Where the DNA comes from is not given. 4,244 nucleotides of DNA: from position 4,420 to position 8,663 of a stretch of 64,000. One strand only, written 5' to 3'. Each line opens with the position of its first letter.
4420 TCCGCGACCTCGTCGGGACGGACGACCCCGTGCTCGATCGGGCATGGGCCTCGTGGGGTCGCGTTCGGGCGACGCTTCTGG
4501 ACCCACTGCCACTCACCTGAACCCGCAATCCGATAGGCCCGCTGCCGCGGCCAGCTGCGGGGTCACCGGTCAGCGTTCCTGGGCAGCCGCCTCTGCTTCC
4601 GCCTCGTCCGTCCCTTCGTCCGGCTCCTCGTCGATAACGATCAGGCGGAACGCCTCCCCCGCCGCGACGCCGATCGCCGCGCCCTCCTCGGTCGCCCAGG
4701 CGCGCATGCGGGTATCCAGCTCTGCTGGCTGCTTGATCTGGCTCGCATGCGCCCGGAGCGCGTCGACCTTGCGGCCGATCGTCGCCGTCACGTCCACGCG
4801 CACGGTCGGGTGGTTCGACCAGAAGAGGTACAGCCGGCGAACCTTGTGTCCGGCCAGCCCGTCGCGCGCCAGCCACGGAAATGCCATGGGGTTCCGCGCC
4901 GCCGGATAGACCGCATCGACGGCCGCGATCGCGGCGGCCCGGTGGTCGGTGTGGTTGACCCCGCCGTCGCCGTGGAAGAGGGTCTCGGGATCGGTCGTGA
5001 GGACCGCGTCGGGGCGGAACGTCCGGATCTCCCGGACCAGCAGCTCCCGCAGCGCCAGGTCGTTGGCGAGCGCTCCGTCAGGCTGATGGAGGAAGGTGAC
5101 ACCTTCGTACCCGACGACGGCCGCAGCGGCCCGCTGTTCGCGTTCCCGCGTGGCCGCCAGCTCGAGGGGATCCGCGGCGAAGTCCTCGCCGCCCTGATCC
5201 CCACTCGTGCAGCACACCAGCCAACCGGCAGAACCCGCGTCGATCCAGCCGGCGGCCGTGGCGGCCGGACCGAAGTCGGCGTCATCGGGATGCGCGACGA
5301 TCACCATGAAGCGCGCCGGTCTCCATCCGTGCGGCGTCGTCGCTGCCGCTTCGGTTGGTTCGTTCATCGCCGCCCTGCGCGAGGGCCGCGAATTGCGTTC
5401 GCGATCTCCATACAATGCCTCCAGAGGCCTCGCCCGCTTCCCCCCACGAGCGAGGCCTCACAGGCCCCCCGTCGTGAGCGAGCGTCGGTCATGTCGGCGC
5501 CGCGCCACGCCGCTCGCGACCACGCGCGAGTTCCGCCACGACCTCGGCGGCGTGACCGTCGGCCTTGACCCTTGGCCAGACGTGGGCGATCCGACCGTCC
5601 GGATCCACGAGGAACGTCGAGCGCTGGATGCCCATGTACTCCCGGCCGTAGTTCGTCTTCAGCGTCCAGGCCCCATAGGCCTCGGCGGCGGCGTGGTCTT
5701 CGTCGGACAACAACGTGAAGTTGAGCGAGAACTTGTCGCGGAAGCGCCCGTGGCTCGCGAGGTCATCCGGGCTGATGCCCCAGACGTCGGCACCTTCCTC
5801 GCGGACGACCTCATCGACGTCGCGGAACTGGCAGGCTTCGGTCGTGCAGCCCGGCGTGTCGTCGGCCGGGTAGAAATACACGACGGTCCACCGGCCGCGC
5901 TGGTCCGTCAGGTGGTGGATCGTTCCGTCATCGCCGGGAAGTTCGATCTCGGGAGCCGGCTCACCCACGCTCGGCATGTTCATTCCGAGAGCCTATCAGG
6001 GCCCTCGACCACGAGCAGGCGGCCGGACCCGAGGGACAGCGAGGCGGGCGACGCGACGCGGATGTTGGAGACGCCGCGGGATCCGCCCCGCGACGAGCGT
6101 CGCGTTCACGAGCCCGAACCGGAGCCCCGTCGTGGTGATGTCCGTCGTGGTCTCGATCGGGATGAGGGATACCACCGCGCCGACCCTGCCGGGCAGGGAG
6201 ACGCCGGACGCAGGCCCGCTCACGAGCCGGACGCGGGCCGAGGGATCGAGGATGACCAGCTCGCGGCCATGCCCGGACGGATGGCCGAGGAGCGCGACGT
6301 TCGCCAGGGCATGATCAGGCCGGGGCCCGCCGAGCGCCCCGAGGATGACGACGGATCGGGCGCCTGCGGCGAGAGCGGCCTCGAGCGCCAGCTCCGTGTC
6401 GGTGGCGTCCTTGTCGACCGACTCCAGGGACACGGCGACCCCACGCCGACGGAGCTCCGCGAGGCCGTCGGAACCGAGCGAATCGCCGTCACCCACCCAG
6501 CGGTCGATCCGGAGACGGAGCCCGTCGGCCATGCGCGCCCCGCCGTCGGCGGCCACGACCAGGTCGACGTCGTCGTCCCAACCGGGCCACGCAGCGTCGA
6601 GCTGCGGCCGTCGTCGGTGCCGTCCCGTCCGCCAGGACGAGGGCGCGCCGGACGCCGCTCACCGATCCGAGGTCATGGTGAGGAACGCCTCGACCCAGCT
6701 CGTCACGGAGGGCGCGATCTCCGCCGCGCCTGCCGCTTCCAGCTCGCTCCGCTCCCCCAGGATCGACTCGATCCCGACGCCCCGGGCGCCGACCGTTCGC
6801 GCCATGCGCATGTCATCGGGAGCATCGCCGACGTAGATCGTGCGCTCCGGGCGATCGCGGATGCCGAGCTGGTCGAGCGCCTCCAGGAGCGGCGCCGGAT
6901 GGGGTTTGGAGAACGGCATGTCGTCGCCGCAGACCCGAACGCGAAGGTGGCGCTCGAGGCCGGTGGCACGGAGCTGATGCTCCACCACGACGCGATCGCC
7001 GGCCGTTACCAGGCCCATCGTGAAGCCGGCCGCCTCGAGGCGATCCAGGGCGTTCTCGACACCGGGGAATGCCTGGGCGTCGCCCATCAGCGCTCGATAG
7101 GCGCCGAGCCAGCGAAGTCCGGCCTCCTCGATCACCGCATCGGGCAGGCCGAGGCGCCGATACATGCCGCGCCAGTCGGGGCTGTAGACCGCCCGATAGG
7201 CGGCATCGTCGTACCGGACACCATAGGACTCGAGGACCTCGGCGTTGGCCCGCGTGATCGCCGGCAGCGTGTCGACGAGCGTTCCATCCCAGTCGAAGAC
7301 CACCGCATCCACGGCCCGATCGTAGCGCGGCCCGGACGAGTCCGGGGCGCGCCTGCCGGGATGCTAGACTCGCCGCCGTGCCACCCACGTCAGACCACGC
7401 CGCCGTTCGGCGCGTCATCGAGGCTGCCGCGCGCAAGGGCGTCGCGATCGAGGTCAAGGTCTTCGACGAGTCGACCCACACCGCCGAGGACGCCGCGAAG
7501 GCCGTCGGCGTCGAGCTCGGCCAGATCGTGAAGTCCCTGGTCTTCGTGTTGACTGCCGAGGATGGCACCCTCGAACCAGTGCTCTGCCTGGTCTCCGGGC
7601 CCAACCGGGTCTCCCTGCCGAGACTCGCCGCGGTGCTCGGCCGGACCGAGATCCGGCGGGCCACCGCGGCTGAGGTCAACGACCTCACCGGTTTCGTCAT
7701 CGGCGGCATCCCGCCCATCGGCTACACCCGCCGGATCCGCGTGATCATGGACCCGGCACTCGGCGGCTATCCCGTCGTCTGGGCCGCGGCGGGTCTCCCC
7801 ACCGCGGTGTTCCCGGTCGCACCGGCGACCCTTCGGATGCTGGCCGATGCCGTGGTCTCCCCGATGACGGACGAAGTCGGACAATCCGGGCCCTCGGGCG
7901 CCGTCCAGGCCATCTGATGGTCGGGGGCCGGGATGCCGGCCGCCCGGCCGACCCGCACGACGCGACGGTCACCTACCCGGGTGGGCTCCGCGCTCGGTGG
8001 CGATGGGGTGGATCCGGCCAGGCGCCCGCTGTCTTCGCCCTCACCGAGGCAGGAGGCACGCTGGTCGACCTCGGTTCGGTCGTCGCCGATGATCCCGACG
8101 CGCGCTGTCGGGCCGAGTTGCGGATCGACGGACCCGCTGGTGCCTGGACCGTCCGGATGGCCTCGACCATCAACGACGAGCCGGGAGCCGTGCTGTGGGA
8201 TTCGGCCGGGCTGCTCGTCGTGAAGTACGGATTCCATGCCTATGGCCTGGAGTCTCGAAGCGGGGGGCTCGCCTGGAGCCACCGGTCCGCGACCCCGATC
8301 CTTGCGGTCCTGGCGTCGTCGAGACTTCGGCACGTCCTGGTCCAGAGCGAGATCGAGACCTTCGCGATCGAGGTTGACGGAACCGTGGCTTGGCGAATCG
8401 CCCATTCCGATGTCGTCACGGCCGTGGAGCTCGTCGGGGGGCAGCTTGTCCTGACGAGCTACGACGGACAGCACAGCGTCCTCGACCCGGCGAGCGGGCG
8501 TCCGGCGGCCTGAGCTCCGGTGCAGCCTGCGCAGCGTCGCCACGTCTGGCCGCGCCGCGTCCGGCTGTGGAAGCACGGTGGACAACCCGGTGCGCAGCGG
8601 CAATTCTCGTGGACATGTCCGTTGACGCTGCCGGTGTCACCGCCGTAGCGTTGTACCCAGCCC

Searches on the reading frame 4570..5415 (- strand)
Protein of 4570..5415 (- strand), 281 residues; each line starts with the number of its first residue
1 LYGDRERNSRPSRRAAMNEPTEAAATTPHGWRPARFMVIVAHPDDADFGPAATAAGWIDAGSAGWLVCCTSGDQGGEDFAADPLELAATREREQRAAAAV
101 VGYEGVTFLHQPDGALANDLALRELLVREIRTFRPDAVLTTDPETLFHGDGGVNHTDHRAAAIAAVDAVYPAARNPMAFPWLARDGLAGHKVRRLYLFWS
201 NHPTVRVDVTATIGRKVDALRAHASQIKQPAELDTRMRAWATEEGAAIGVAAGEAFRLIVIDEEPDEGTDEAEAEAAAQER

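Call 40: search_protein_families(library=pfam, proteins=[window:4570-5415:-], max_evalue=0.00001)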
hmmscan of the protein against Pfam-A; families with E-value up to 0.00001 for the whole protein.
window:4570-5415:- (281 aa): 1 family
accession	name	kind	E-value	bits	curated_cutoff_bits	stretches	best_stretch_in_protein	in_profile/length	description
PF02585.22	PIG-L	-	1.5e-24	87.3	28.2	1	37-168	1-128/129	GlcNAc-PI de-N-acetylase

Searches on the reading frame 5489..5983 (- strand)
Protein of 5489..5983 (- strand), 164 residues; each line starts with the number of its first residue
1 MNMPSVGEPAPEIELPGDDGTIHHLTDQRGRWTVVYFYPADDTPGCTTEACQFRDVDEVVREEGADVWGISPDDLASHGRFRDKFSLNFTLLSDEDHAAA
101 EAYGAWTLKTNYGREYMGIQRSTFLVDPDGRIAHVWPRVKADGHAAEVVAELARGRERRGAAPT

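Call 40: search_protein_families(library=pfam, proteins=[window:5489-5983:-], max_evalue=0.00001)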
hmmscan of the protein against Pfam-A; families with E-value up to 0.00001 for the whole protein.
window:5489-5983:- (164 aa): 2 families
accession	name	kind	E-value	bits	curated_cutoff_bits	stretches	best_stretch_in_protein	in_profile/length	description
PF00578.27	AhpC-TSA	-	1.1e-37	129.2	26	1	6-134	1-123/124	AhpC/TSA family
PF08534.16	Redoxin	-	1.5e-20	74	26.6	1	6-135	2-131/148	Redoxin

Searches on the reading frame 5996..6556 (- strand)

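Call 40: search_protein_families(library=pfam, proteins=[window:5996-6556:-], max_evalue=0.00001)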
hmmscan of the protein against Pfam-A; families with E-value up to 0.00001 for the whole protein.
window:5996-6556:- (186 aa): 1 family
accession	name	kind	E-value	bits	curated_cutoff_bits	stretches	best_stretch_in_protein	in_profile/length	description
PF04263.21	TPK_catalytic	-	5.1e-18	65.5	30.7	1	1-99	12-110/113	Thiamin pyrophosphokinase, catalytic domain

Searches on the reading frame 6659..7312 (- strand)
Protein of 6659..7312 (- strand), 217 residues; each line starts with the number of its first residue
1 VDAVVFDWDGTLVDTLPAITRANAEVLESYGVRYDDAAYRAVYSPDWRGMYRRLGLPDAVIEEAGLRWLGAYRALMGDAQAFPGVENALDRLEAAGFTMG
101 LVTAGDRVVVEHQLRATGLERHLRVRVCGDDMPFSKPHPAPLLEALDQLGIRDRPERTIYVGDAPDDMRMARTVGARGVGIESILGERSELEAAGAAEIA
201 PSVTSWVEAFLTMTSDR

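Call 40: search_protein_families(library=pfam, proteins=[window:6659-7312:-], max_evalue=0.00001)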
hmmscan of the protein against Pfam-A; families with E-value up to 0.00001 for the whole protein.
window:6659-7312:- (217 aa): 4 families
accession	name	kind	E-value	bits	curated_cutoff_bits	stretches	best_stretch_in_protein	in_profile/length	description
PF13419.12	HAD_2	-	6.8e-33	114.7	23.8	1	4-179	1-176/178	Haloacid dehalogenase-like hydrolase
PF00702.32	Hydrolase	-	2.9e-30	106.5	26.4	1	1-175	1-191/191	haloacid dehalogenase-like hydrolase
PF12710.13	HAD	-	2.4e-12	48.1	27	1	4-172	1-189/189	haloacid dehalogenase-like hydrolase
PF13242.12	Hydrolase_like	-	2.1e-08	34.4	22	1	135-203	3-72/75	HAD-hyrolase-like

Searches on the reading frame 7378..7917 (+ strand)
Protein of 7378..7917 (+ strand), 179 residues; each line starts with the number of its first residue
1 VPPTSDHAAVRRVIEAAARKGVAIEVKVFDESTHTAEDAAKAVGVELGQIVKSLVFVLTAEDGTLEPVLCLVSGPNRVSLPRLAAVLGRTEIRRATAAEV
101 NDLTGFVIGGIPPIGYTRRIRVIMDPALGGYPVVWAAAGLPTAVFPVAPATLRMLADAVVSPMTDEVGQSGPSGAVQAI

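Call 40: search_protein_families(library=pfam, proteins=[window:7378-7917:+], max_evalue=0.00001)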
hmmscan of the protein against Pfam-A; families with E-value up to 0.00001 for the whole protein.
window:7378-7917:+ (179 aa): 1 family
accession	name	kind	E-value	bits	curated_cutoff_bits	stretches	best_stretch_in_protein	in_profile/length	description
PF04073.20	tRNA_edit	-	3.6e-27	95.3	25.5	1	31-153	2-121/123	Aminoacyl-tRNA editing domain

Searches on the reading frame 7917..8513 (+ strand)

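Call 40: search_protein_families(library=pfam, proteins=[window:7917-8513:+], max_evalue=0.00001)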
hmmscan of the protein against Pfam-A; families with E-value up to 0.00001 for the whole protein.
window:7917-8513:+ (198 aa): 1 family
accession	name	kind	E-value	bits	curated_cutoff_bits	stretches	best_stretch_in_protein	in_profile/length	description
PF13360.13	PQQ_2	-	5.9e-06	26.5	27.6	1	110-195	7-94/233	Outer membrane protein assembly factor BamB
